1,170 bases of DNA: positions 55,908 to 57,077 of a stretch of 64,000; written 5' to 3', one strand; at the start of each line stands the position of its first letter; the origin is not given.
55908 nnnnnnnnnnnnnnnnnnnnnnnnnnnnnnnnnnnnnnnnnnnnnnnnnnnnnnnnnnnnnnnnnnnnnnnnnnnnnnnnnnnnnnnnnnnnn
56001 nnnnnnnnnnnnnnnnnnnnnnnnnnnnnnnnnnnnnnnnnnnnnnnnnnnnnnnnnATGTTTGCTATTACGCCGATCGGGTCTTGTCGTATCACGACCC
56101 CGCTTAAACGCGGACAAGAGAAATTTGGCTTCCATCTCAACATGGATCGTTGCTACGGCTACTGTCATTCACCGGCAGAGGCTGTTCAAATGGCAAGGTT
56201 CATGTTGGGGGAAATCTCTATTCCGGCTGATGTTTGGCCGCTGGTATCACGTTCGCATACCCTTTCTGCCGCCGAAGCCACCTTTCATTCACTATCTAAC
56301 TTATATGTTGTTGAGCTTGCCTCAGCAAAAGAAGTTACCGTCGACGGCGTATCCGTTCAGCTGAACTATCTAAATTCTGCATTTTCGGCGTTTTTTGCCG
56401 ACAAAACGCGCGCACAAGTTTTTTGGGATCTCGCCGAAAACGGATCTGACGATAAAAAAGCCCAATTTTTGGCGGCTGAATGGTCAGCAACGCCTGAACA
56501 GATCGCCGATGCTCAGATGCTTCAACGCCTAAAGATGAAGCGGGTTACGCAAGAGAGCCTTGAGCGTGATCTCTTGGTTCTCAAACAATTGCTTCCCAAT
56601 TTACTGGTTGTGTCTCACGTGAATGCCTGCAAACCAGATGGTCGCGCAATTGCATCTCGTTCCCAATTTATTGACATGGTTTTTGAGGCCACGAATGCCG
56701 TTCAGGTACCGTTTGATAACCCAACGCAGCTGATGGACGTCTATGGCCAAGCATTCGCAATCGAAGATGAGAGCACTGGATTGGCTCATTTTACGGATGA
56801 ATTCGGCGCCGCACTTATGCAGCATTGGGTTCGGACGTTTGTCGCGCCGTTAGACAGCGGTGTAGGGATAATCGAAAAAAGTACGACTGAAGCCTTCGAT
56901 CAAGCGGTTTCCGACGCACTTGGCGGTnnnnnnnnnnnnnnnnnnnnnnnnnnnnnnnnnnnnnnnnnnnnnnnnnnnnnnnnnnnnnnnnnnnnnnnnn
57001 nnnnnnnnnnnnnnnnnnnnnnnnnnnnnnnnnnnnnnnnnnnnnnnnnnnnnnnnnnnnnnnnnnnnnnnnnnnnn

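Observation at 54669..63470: Vi-antigen-like (viaB) capsule operon in a Roseobacter-group bacterium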

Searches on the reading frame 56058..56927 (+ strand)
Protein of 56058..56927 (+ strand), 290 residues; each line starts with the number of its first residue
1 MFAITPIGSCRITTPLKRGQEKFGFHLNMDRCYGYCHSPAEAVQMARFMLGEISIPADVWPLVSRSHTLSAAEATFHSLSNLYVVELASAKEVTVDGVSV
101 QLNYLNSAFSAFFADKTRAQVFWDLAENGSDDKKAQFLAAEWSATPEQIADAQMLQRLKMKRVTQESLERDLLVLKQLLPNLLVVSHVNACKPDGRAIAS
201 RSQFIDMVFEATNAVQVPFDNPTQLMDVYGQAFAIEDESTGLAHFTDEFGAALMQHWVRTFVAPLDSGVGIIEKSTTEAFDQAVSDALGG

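Call 33: find_related_loci(query=A2, collection=genome_contigs, flank=10000)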
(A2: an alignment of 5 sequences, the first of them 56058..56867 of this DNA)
Query A2 (270 aa) in genome_contigs; peptide patterns used: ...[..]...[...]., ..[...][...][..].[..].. (x = any residue, [..] = any of these).
146 stretches matched a pattern; 110 encode a relative of the query (tblastn E <= 1e-3); the best 80 are kept; 80 distinct loci.
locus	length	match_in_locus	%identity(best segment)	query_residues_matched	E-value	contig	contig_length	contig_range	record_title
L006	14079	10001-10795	68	1-265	3e-128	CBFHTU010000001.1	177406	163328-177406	MAG: Yoonia sp. isolate Co_bin_442_permissive genome assembly, contig: Co_bin_442_permissive_c1, whole genome shotgun se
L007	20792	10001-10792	63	1-264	2e-112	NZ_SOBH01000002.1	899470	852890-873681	Litoreibacter halocynthiae strain DSM 29467 Ga0104493_12, whole genome shotgun sequence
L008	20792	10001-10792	62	1-264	5e-112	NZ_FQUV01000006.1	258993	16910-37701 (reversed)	Litoreibacter ascidiaceicola strain DSM 100566, whole genome shotgun sequence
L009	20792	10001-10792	61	1-264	1e-111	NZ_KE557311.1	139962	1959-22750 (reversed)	Litoreibacter arenae DSM 19593 Contig336, whole genome shotgun sequence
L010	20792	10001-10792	60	1-264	2e-109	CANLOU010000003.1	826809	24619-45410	uncultured Litoreibacter sp. isolate 909-j2.fasta genome assembly, contig: NODE_3, whole genome shotgun sequence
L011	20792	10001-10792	61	1-264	2e-108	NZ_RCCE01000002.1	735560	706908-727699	Litoreibacter meonggei strain DSM 29466 Ga0104492_102, whole genome shotgun sequence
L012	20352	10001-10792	59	1-264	2e-106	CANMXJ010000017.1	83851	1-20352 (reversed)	uncultured Sulfitobacter sp. isolate 3-1232-G.fasta genome assembly, contig: NODE_17, whole genome shotgun sequence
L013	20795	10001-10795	59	1-265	3e-106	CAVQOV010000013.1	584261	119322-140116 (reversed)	MAG: uncultured Alphaproteobacteria bacterium isolate MFD09964.bin.2.239 genome assembly, contig: contig_7419, whole gen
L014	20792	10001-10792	62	1-264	1e-105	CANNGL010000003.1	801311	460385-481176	uncultured Litoreibacter sp. isolate 403.fasta genome assembly, contig: NODE_3, whole genome shotgun sequence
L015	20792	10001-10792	58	1-264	1e-104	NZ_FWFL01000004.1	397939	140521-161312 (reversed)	Roseovarius litorisediminis strain CECT 8287, whole genome shotgun sequence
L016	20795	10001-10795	58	1-265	2e-104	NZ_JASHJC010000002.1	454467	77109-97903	Roseovarius sp. MMSF_3359 NODE_2_length_454467_cov_50.152836, whole genome shotgun sequence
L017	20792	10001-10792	59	1-264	4e-102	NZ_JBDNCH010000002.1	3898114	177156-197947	Ponticoccus litoralis strain KCCM 90028 contig_2, whole genome shotgun sequence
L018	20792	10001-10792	59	1-264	4e-101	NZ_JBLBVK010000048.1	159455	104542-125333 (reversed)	Silicimonas sp. MF1-12-2 contig_49, whole genome shotgun sequence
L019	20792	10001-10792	57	1-264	1e-100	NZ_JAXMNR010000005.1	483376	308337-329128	MAG: Antarctobacter sp. isolate EC_MBin.6 ECX_48CoAssmbCtg, whole genome shotgun sequence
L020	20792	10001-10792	54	1-264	1e-95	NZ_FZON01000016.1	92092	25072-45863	Antarctobacter heliothermus strain DSM 11445, whole genome shotgun sequence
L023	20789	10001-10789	44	1-263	3e-70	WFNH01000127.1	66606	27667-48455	MAG: Marinosulfonomonas sp. isolate S010_73 k151_78769, whole genome shotgun sequence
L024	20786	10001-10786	41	1-262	5e-68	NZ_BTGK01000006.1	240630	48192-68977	Pseudoalteromonas sp. MTN2-4 Contig06, whole genome shotgun sequence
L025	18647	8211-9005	41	1-265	1e-63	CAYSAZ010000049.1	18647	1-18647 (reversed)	MAG TPA_asm: uncultured Rhodobacterales bacterium isolate binchicken_co67_139 genome assembly, contig: NODE_2982_length_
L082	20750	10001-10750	38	2-249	7e-51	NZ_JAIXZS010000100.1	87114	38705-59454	MAG: Novosphingobium sp. isolate D8_MAG_00058 pond_D8_MAG_00058_000000000011, whole genome shotgun sequence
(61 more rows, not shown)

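Call 47: search_protein_families(library=ncbifam, proteins=[L024:161-1792:+, L024:2212-3381:+, L024:3703-5118:+, L024:5196-6071:+, L024:6695-7867:+, L024:7885-9759:+, L024:12430-14394:+, L024:15848-17380:+], max_evalue=0.00001)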
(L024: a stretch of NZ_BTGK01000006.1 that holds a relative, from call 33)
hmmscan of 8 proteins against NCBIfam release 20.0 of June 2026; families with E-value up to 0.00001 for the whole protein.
L024:161-1792:+ (543 aa): 0 families

L024:2212-3381:+ (389 aa): 7 families
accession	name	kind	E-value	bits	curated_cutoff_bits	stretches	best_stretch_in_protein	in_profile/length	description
NF011631.0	PRK15057.1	equivalog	1.4e-193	643.3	757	1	3-389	2-388/388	UDP-glucose 6-dehydrogenase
TIGR03026.1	NDP-sugDHase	subfamily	1.2e-98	330.6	189.8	1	3-379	2-397/413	nucleotide sugar dehydrogenase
NF047673.2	TeichurnBiosyTuaD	equivalog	1.3e-45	156.4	700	1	1-339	1-352/439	UDP-glucose 6-dehydrogenase TuaD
NF041297.1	UDPGDh_AglM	equivalog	7.4e-43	147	670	1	3-339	2-358/429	UDP-glucose 6-dehydrogenase AglM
NF040825.1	UDPMaNacDH_Arch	equivalog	1.4e-32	113.1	750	1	3-342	2-353/418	UDP-N-acetyl-D-mannosamine dehydrogenase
NF008286.0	PRK11064.1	equivalog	1.1e-20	73.6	459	1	2-366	4-392/420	UDP-N-acetyl-D-mannosamine dehydrogenase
NF011729.0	PRK15182.1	equivalog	1.1e-08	34.3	592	1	3-347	8-364/425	Vi polysaccharide biosynthesis UDP-N-acetylglucosamine C-6 dehydrogenase TviB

L024:3703-5118:+ (471 aa): 6 families
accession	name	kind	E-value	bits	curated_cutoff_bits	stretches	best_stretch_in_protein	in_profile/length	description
NF045584.1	cas14_MBL_CASP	equivalog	8.9e-98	328.2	800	1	16-460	3-426/612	type VII CRISPR-associated protein Cas14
TIGR03675.1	arCOG00543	equivalog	2.5e-82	277.1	580.2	1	13-460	174-613/631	beta-CASP ribonuclease aCPSF1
TIGR04122.1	Xnuc_lig_assoc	equivalog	4.4e-12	45.5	325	1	150-267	76-186/326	ligase-associated DNA damage response exonuclease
NF008887.0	PRK11921.1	equivalog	1.9e-07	30.3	635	1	35-103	41-110/396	anaerobic nitric oxide reductase flavorubredoxin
TIGR00649.1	MG423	subfamily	2.4e-06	26.2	400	1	63-124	57-117/546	RNase J family beta-CASP ribonuclease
TIGR02651.1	RNase_Z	equivalog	3.2e-06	26.4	292.95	0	39-86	29-73/302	ribonuclease Z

L024:5196-6071:+ (291 aa): 23 families
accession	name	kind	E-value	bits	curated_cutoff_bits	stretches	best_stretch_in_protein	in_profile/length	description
NF009928.0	PRK13389.1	equivalog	1.2e-147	490.8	548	1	2-289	10-295/302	UTP--glucose-1-phosphate uridylyltransferase GalU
NF007516.0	PRK10122.1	equivalog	8.7e-116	386.2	534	1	1-289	4-292/297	UTP--glucose-1-phosphate uridylyltransferase GalF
TIGR01099.1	galU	equivalog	1.2e-111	372.5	326.8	1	1-269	2-261/261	UTP--glucose-1-phosphate uridylyltransferase GalU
TIGR01105.1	galF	equivalog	9.8e-110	366.4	659.2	1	1-289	4-292/297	GalU regulator GalF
TIGR03992.1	Arch_glmU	subfamily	5.1e-37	127.7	292.1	2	92-269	70-223/393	bifunctional sugar-1-phosphate nucleotidylyltransferase/acetyltransferase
TIGR01208.1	rmlA_long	equivalog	7.8e-37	127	320.25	2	92-271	70-232/353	glucose-1-phosphate thymidylyltransferase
NF041313.1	UDPGP_AglF_Halo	equivalog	1.8e-31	109.4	400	2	93-262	70-223/234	UTP--glucose-1-phosphate uridylyltransferase AglF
NF041173.1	Sug_nt_acttase_Thmprot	equivalog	6.3e-21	74.8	600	1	1-262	1-216/405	bifunctional sugar-1-phosphate nucleotidylyltransferase/acetyltransferase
TIGR01207.1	rmlA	equivalog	1.8e-15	56.8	360.65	1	3-247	2-208/286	glucose-1-phosphate thymidylyltransferase RfbA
NF012024.0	PRK15480.1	equivalog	3.6e-15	55.9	588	1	2-54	5-57/292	glucose-1-phosphate thymidylyltransferase RfbA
NF045761.1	NAMPUrTaseMurU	equivalog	1.9e-14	54.1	250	1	1-67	1-67/226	N-acetylmuramate alpha-1-phosphate uridylyltransferase MurU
NF052502.1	man1P_GTase_Rv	exception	1.2e-12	47.4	440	1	2-89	2-89/352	mannose-1-phosphate guanylyltransferase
TIGR01173.1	glmU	equivalog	2.7e-10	39.7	366.85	1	1-251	1-212/452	bifunctional UDP-N-acetylglucosamine diphosphorylase/glucosamine-1-phosphate N-acetyltransferase GlmU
NF049965.1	GlMnHpPGnyltfHddC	equivalog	3.5e-10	39.9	300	1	1-83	1-82/221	D-glycero-D-manno-heptose 1-phosphate guanosyltransferase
NF010937.0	PRK14357.1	equivalog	3.9e-10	39.2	658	0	84-248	54-205/448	bifunctional UDP-N-acetylglucosamine diphosphorylase/glucosamine-1-phosphate N-acetyltransferase GlmU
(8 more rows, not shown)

L024:6695-7867:+ (390 aa): 5 families
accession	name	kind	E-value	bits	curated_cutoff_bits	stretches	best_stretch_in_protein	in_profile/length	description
NF011658.0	PRK15078.1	subfamily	1.5e-39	135.9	333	1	28-385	11-368/380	polysaccharide export protein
NF011722.0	PRK15175.1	equivalog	3.7e-23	81.9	456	1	29-380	8-348/355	Vi polysaccharide ABC transporter protein VexA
TIGR03027.2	pepcterm_export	equivalog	1.2e-14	54.3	180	1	122-260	19-166/169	XrtA/PEP-CTERM system exopolysaccharide export protein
TIGR03028.1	EpsE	equivalog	2e-12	46.9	262.65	1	127-298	22-197/239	polysaccharide export protein EpsE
NF041843.1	EpsY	equivalog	7.4e-07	28.6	320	0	95-232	52-177/211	exopolysaccharide export protein EpsY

L024:7885-9759:+ (624 aa): 1 family
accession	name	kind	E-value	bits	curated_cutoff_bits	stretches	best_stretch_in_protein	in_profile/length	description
NF011721.1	PRK15174.1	equivalog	6.8e-57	193.1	1200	1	295-622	325-651/656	Vi polysaccharide transport protein VexE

L024:12430-14394:+ (654 aa): 17 families
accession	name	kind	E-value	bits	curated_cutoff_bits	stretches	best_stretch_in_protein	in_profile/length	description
NF011726.0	PRK15179.1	equivalog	6.2e-98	328.9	733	1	38-643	68-686/694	Vi polysaccharide biosynthesis protein TviE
NF012034.0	PRK15490.1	equivalog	6.1e-70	236.3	813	1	244-600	163-525/578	Vi polysaccharide biosynthesis glycosyltransferase TviE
TIGR03088.1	stp2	hypoth_equivalog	2.6e-18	66.2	409.05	1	497-641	218-363/374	TIGR03088 family PEP-CTERM/XrtA system glycosyltransferase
TIGR03999.1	thiol_BshA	equivalog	1e-15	57.6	273.7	1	475-639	201-361/375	N-acetyl-alpha-D-glucosaminyl L-malate synthase BshA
NF047880.1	glyco_SdgA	exception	3.6e-14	52.2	800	1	474-614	316-458/488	serine-aspartate repeat adhesin O-glycosyltransferase SdgA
NF050056.1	ProtGlycPglH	equivalog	1.3e-12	47.4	600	1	470-603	176-309/354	GalNAc-alpha-(1->4)-GalNAc-alpha-(1->3)-diNAcBac-PP-undecaprenol alpha-1,4-N-acetyl-D-galactosaminyltransferase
NF050063.1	ProtGlycPglJ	equivalog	1.6e-11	44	500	1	474-598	195-317/363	N-acetylgalactosamine-N,N'-diacetylbacillosaminyl-diphospho-undecaprenol 4-alpha-N-acetylgalactosaminyltransferase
NF047881.1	glyco_SdgB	exception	2.6e-09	36.3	800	1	473-600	321-449/496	serine-aspartate repeat adhesin O-glycosyltransferase SdgB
NF041876.1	EPS_EpsE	equivalog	3e-09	36.6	400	1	515-597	261-345/389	exopolysaccharide biosynthesis GT4 family glycosyltransferase EpsE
TIGR04005.1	wcaL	equivalog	3.6e-09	36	537.6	1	471-629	220-384/406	colanic acid biosynthesis glycosyltransferase WcaL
TIGR04063.1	stp3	hypoth_equivalog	7.4e-09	35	442.05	1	434-629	179-373/397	TIGR04063 family PEP-CTERM/XrtA system glycosyltransferase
NF038229.1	Glyco4_Geo_Pelo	equivalog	7.7e-08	31.7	400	1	539-602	229-292/338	GPMC system family 4 glycosyltransferase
TIGR03449.1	mycothiol_MshA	equivalog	4e-07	29.3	462.5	1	477-599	224-355/406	D-inositol-3-phosphate glycosyltransferase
NF007396.0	PRK09922.1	equivalog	4.2e-07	29.2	385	1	508-614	216-328/361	lipopolysaccharide 1,6-galactosyltransferase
NF047684.1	TeichurnBiosyTuaC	equivalog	1.3e-06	27.6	550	1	506-633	249-375/391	teichuronic acid biosynthesis protein TuaC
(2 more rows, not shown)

L024:15848-17380:+ (510 aa): 2 families
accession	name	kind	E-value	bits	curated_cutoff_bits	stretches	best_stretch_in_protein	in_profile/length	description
TIGR01010.1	BexC_CtrB_KpsE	subfamily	7e-24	84.6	437.5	1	163-506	5-353/362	polysaccharide export inner-membrane protein, BexC/CtrB/KpsE family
NF011725.0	PRK15178.1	equivalog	5.6e-15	55.3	905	1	82-499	4-418/434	Vi polysaccharide ABC transporter inner membrane protein VexD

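Call 60: search_protein_representatives(protein=window:56058-56927:+)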
Query: 290 residues. Proteins with E-value up to 0.001 (for the whole library): 395; up to 1e-10: 261; up to 1e-30: 158. The best 150 are listed.
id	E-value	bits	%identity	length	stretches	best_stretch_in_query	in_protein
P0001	2.4e-189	643.7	100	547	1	1-290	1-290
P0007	8.3e-119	412.4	67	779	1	1-272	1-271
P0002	3.2e-112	390.8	64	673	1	1-268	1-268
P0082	4.0e-99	347.8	59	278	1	1-266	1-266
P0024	1.5e-98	346.0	60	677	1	1-267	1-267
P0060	1.9e-97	342.3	59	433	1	1-267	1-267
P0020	2.2e-97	342.1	59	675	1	1-265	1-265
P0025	8.8e-92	323.7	58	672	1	1-269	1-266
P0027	8.1e-91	320.6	56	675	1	1-265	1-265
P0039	3.2e-89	315.3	54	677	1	1-267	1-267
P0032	7.6e-89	314.1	56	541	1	1-267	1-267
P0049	8.1e-88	310.7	56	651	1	1-268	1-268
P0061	1.6e-87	309.7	55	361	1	1-264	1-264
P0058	1.9e-87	309.5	51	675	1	1-280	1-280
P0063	8.3e-68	245.1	46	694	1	1-266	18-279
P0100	1.2e-56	208.5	41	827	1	1-269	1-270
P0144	6.2e-44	166.9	37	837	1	2-265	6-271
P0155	6.8e-42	160.2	36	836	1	3-267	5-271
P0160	1.9e-41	158.7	37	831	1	3-267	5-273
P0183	1.8e-37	145.7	35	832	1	2-261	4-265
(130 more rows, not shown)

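Call 62: list_cluster_members(proteins=[P0160, P0183, P0155, P0144, P0100])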
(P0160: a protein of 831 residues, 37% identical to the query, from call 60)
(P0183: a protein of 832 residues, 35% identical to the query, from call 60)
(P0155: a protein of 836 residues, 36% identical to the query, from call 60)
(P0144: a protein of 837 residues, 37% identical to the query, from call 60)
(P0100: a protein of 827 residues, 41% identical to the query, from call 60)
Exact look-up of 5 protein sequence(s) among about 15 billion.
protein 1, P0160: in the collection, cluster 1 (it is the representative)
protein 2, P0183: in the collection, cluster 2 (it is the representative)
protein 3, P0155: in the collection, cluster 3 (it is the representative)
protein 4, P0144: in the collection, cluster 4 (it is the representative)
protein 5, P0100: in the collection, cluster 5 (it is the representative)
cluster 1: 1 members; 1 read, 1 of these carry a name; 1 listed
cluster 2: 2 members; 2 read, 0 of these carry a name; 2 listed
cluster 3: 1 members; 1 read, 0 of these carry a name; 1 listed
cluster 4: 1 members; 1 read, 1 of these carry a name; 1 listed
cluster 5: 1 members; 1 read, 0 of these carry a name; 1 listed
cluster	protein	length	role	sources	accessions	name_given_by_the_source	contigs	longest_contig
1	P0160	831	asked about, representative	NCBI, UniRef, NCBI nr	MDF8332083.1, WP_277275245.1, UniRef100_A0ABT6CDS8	hypothetical protein [Novosphingobium cyanobacteriorum] | Tetratricopeptide repeat protein n=1 Tax=Novosphingobium cyanobacteriorum TaxID=3024215 ...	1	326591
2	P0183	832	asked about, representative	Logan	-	-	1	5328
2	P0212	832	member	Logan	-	-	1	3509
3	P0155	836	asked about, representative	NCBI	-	-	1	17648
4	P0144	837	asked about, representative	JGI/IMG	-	tetratricopeptide (TPR) repeat protein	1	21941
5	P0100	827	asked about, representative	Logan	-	-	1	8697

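Call 75: predict_structure(alignment_id=A4)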
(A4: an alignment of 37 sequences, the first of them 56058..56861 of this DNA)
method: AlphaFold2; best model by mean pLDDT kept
length: 268 residues; sequences in the alignment: 37
mean_pLDDT: 92.4   pTM: 0.90
mean pLDDT of the five models: 92.4, 91.6, 91.4, 91.3, 91.1
residues with pLDDT >= 90: 219; 70-90: 35; 50-70: 9; < 50: 5
segments of 3 or more residues with pLDDT < 50: 237-241
pLDDT, mean of each block of 10 residues (from residue 1): 95 93 96 94 98 97 95 96 97 97 93 97 94 97 98 97 98 98 93 85 96 98 87 54 74 95 85
secondary structure, 60 per line:
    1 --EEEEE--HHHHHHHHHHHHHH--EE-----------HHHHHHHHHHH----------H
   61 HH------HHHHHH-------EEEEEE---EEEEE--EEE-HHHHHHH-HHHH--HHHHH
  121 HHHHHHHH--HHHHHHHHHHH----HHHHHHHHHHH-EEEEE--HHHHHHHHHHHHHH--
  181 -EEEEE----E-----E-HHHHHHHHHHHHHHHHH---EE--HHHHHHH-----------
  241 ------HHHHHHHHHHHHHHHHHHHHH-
elements in order: E3-7 H10-23 H39-49 H69-74 E82-87 E91-95 E98-100 H102-108 H110-113 H116-128 H131-141 H146-156 E158-162 H165-178 E182-186 H199-215 H223-229 H247-267

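Call 78: fold_search(model_id=the predicted structure, library=pdb)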
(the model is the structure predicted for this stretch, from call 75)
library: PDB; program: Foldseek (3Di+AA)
matches with E <= 10: 981; with E <= 0.001: 0
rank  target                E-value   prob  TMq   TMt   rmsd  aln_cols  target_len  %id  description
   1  9hi6_A                1.6e-03  1.00  0.39  0.47   9.5       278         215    8  Structure of scaffold FI6-focused design_04 in complex with FI6-Fab (released 2025-12-03)
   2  4h08                  2.1e-03  1.00  0.47  0.61   6.9       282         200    7  Crystal structure of a putative hydrolase (BT3161) from Bacteroides thetaiotaomicron VPI-5482 at 1.80 A resolution (released 2012-10-17)
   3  4ppy_A                2.2e-03  1.00  0.40  0.49   9.1       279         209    8  Crystal structure of a putative acylhydrolase (BF3764) from Bacteroides fragilis NCTC 9343 at 2.00 A resolution (released 2014-04-02)
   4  9hi5_B                2.3e-03  0.97  0.34  0.41  11.4       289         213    9  Structure of scaffold FI6-focused design_02 (released 2025-12-03)
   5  9hi4_D                2.5e-03  1.00  0.43  0.53   6.1       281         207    9  Structure of FI6-focused design_03 scaffold in complex with FI6-Fab (released 2025-12-03)
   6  4ppy_B                3.0e-03  1.00  0.41  0.50   9.3       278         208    7  Crystal structure of a putative acylhydrolase (BF3764) from Bacteroides fragilis NCTC 9343 at 2.00 A resolution (released 2014-04-02)
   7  9hi5_C                3.0e-03  0.97  0.33  0.41  11.4       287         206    9  Structure of scaffold FI6-focused design_02 (released 2025-12-03)
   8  7ddy_A                3.6e-03  0.99  0.40  0.51   8.1       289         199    8  Crystal structure of an acetyl xylan esterase AlAXEase (released 2021-06-02)
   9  9hi4_C                3.8e-03  1.00  0.40  0.50   6.9       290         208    9  Structure of FI6-focused design_03 scaffold in complex with FI6-Fab (released 2025-12-03)
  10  2q0s_A                4.5e-03  0.99  0.40  0.48   6.8       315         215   13  Structure of the Inhibitor bound form of M. Smegmatis Aryl Esterase (released 2007-12-11)
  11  7bxd                  7.8e-03  0.98  0.40  0.48   9.5       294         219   10  Crystal structure of Ca_00815 (released 2021-04-21)
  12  7bxc_J                8.8e-03  0.60  0.28  0.33  14.9       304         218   10  Crystal structure of Ca_00311 form II (released 2021-04-21)
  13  4oap_A                1.1e-02  0.94  0.37  0.43   7.7       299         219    7  An Axe2 mutant (W190I), an acetyl-xylooligosaccharide esterase from Geobacillus Stearmophilus (released 2015-01-14)
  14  5bn1_A                1.1e-02  0.94  0.38  0.44   7.7       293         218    7  Structure of Axe2-W215I, an acetyl xylan esterase from Geobacillus stearothermophilus (released 2016-06-29)
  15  5jd3_A                1.6e-02  0.91  0.38  0.45   7.3       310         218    9  Crystal structure of LAE5, an alpha/beta hydrolase enzyme from the metagenome of Lake Arreo, Spain (released 2016-05-04)
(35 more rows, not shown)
